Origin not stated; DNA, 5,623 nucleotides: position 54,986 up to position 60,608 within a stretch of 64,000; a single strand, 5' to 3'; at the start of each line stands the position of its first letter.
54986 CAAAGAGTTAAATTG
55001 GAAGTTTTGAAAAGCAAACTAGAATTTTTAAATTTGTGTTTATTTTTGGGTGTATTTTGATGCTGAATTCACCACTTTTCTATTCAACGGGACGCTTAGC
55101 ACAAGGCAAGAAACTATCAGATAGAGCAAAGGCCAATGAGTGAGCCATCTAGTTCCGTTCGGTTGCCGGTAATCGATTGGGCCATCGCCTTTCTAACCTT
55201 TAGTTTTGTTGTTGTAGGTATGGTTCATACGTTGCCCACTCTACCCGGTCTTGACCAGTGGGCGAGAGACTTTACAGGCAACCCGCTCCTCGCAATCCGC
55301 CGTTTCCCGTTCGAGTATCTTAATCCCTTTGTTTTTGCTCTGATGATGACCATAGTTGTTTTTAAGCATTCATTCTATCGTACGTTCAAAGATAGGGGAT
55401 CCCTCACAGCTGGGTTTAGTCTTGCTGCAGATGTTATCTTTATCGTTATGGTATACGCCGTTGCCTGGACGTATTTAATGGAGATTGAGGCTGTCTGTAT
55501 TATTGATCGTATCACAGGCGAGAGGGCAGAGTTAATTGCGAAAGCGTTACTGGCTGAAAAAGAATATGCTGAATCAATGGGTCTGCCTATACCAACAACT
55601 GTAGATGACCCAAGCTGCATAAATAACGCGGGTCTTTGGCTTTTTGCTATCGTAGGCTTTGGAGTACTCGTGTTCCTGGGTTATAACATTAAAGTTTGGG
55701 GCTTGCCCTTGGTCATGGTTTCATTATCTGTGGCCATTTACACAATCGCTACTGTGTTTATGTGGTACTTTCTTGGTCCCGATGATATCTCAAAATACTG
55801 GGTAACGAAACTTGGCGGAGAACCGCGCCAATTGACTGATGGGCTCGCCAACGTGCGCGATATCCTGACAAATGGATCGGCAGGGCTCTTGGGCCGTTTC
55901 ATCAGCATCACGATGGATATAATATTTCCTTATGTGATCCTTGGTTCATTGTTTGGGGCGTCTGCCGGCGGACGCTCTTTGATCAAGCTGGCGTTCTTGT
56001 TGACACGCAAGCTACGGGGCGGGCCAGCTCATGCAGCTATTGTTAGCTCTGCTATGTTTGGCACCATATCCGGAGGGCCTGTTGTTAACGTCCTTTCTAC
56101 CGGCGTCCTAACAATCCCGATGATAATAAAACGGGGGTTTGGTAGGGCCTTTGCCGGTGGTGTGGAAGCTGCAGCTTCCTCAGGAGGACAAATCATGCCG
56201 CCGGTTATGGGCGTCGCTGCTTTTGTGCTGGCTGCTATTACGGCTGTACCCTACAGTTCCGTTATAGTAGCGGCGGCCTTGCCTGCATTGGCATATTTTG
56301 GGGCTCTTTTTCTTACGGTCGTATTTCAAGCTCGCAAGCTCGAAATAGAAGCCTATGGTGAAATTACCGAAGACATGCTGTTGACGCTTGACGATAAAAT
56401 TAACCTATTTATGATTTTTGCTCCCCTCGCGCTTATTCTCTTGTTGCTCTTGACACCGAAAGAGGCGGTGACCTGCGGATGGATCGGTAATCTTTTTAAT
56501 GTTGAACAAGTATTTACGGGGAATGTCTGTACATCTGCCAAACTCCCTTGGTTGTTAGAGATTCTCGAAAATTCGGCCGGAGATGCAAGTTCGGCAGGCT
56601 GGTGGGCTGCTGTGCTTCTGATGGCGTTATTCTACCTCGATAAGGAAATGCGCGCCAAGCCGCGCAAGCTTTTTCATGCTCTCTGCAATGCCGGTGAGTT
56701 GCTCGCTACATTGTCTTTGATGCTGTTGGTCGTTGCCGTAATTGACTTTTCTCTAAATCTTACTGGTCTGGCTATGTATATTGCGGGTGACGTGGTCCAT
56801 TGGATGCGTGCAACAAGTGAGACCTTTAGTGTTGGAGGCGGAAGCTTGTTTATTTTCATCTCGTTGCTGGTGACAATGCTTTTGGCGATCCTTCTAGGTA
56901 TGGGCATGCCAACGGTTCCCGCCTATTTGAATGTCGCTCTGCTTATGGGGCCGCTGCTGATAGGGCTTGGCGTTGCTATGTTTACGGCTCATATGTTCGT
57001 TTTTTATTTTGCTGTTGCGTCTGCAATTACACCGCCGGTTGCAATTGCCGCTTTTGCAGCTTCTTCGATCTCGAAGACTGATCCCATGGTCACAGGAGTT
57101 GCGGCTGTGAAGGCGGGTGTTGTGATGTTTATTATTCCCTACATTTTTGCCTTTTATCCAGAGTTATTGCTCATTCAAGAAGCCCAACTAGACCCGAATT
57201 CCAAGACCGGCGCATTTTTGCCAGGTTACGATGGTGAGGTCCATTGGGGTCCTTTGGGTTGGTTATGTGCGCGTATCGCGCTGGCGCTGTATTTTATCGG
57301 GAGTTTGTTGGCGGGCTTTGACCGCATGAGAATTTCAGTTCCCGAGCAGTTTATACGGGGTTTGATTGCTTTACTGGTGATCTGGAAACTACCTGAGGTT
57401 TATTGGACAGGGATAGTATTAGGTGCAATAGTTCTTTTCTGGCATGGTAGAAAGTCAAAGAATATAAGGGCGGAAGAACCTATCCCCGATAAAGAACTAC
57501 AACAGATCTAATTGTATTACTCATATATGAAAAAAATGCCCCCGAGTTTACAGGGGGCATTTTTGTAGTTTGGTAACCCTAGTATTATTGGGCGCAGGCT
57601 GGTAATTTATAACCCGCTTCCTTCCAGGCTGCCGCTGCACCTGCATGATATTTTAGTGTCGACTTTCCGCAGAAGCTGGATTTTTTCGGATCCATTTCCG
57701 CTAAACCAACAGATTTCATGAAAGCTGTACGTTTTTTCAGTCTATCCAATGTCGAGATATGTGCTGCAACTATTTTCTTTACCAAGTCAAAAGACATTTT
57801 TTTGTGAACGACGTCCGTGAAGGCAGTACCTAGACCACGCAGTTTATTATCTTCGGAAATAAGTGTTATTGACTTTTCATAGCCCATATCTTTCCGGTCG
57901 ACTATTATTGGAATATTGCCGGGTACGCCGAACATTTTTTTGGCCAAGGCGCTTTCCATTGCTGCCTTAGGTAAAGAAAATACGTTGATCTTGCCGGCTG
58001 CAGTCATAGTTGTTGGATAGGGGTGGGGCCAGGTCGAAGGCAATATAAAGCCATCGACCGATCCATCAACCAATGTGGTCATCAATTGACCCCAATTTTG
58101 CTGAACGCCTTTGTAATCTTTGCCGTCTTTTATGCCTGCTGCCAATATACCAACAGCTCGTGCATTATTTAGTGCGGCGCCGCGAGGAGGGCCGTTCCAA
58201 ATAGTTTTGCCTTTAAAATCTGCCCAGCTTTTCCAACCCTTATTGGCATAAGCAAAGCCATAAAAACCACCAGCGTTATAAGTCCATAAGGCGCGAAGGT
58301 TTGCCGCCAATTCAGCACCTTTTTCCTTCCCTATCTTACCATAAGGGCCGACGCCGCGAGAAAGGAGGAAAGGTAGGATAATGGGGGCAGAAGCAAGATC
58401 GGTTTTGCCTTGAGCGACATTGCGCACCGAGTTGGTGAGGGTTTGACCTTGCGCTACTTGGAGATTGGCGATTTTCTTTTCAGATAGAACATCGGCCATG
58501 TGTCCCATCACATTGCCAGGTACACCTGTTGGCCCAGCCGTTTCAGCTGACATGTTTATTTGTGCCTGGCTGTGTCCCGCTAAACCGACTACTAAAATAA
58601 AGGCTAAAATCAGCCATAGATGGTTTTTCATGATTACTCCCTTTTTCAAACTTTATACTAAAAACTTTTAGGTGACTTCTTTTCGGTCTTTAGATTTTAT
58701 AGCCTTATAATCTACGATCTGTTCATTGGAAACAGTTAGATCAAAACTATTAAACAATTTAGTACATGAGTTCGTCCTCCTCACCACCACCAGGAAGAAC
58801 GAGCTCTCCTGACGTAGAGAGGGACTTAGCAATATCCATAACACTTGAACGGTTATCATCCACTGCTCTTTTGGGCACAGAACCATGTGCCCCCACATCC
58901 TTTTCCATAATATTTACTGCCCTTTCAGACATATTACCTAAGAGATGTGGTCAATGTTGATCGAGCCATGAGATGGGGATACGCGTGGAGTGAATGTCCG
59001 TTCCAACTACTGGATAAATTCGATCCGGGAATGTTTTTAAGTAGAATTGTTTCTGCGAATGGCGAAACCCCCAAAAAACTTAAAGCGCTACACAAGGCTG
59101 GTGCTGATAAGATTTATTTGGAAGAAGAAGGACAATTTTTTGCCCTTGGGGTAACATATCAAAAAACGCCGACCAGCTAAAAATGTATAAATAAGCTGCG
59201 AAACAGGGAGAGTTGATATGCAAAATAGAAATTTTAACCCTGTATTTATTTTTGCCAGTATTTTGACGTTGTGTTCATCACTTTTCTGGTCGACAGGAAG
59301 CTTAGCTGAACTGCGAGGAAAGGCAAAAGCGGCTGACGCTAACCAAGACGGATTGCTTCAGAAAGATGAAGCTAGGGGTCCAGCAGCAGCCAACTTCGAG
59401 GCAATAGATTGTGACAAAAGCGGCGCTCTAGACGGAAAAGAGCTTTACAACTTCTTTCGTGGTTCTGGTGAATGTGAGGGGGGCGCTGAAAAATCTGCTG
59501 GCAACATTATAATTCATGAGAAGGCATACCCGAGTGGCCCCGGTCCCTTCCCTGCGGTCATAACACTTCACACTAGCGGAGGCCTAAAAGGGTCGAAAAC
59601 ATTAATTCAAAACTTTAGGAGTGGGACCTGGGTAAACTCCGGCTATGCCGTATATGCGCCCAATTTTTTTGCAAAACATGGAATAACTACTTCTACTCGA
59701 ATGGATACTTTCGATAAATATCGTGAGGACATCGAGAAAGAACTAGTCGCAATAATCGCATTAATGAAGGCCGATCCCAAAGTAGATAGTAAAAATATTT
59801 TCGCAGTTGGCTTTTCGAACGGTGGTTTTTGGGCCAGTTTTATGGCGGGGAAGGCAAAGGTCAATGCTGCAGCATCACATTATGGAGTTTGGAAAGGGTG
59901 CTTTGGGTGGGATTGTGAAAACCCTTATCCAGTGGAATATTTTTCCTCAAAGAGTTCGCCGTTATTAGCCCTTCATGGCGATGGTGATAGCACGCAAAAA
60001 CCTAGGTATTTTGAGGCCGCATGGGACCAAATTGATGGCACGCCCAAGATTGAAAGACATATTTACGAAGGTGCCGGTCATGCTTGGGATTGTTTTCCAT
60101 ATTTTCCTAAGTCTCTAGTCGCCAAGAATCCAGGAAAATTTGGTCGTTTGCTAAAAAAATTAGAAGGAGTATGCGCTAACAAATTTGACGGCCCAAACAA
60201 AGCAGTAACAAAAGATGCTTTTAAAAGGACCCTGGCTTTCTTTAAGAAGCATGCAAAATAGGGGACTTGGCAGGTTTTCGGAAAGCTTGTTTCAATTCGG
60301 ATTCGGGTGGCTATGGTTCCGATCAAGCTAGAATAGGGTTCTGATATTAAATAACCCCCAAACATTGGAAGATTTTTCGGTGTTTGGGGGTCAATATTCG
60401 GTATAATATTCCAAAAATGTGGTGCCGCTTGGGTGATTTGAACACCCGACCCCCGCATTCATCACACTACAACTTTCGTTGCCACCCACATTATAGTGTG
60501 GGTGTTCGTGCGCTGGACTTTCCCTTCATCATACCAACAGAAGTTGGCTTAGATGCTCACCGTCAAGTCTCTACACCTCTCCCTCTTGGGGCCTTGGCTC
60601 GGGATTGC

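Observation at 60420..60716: tRNA-Thr(CGU) gene split by a 221-nt self-splicing-type group I (IC3) intron in the anticodon loop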

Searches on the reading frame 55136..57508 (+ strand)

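Call 42: search_protein_families(library=pfam, proteins=[window:55136-57508:+], max_evalue=0.01)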
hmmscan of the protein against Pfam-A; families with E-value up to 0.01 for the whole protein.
window:55136-57508:+ (791 aa): 1 family
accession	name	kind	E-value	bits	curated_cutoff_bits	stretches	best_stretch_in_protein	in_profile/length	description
PF06808.19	DctM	-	1.9e-54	185.5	23.8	2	208-454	33-247/413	Tripartite ATP-independent periplasmic transporter, DctM component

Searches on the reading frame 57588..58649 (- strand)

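Call 42: search_protein_families(library=pfam, proteins=[window:57588-58649:-], max_evalue=0.01)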
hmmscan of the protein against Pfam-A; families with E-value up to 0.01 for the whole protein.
window:57588-58649:- (354 aa): 1 family
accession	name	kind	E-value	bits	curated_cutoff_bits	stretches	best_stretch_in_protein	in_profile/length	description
PF16868.10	NMT1_3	-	1.4e-15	58.2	27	1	37-346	3-289/289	NMT1-like family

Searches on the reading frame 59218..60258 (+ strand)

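Call 42: search_protein_families(library=pfam, proteins=[window:59218-60258:+], max_evalue=0.01)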
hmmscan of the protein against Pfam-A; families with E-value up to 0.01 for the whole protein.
window:59218-60258:+ (347 aa): 6 families
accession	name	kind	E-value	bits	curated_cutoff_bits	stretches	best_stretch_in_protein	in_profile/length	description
PF01738.24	DLH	-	1.8e-17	64.1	21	1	104-345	7-216/217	Dienelactone hydrolase family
PF20434.5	BD-FAE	-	6.9e-07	29.4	26.8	1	109-214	11-111/215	BD-FAE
PF13202.12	EF-hand_5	-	0.00037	20.3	25.9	0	60-79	5-24/25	EF hand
PF13405.12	EF-hand_6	-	0.00052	20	25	0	60-82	6-28/30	EF-hand domain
PF00326.27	Peptidase_S9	-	0.0013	18.7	22.6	0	140-224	12-98/213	Prolyl oligopeptidase family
PF00036.39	EF-hand_1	-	0.0018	18.1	25.4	0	60-81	6-27/29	EF hand domain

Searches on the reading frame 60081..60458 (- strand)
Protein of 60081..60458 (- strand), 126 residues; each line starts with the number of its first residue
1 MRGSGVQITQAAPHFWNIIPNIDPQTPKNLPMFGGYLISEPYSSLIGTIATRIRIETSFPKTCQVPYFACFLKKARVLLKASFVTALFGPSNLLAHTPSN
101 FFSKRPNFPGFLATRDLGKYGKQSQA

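Call 42: search_protein_families(library=pfam, proteins=[window:60081-60458:-], max_evalue=0.01)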
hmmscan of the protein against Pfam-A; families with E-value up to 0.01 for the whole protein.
window:60081-60458:- (126 aa): 0 families
